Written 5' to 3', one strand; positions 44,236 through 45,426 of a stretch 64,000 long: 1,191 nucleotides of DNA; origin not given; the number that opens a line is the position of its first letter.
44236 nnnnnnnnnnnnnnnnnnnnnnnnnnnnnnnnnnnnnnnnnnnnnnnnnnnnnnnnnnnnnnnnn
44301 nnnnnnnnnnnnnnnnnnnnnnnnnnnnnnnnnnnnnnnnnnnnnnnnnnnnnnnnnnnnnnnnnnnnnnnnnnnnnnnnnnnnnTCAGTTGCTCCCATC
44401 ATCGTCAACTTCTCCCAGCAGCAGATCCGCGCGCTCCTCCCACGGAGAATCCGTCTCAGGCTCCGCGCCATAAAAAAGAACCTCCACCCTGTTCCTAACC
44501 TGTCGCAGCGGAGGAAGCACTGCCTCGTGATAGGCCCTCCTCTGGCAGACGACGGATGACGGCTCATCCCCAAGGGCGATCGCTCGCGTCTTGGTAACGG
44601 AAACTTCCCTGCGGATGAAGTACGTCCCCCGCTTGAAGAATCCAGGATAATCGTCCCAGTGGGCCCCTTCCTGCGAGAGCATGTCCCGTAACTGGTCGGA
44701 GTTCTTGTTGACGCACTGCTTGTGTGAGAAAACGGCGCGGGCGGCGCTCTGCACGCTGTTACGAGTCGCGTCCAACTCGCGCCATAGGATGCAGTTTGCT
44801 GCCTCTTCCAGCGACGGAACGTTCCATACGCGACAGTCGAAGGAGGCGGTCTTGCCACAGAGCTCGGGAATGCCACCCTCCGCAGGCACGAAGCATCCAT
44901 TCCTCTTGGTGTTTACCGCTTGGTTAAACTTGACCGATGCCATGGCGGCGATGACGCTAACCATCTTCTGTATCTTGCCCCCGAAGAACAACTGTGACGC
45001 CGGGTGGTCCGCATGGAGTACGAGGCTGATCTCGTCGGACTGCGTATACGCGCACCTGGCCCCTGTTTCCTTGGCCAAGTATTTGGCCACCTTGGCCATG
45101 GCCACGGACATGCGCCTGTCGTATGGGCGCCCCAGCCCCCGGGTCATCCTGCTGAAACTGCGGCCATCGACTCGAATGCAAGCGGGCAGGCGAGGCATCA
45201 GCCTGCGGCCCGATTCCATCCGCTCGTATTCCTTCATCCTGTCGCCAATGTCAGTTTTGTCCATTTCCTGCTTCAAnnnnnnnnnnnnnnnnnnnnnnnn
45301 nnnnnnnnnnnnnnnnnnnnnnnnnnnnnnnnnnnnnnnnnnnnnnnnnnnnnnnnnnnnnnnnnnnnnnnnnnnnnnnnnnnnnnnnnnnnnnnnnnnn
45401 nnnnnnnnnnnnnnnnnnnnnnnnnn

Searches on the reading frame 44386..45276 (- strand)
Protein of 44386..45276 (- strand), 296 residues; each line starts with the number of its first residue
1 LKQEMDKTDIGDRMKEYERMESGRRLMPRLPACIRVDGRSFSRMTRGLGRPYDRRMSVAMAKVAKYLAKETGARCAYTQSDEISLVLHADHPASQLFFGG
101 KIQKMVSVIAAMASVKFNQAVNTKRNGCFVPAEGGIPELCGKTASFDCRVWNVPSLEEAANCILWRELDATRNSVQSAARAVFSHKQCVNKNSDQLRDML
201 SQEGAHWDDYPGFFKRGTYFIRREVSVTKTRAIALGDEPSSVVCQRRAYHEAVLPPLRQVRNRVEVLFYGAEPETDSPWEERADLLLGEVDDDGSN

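Call 107: search_protein_families(library=pfam, proteins=[window:44386-45276:-], max_evalue=0.001)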
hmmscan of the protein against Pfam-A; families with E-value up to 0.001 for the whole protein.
window:44386-45276:- (296 aa): 1 family
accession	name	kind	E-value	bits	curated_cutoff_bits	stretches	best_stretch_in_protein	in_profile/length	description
PF04446.17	Thg1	-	2.5e-28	99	29.2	1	12-154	2-130/130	tRNAHis guanylyltransferase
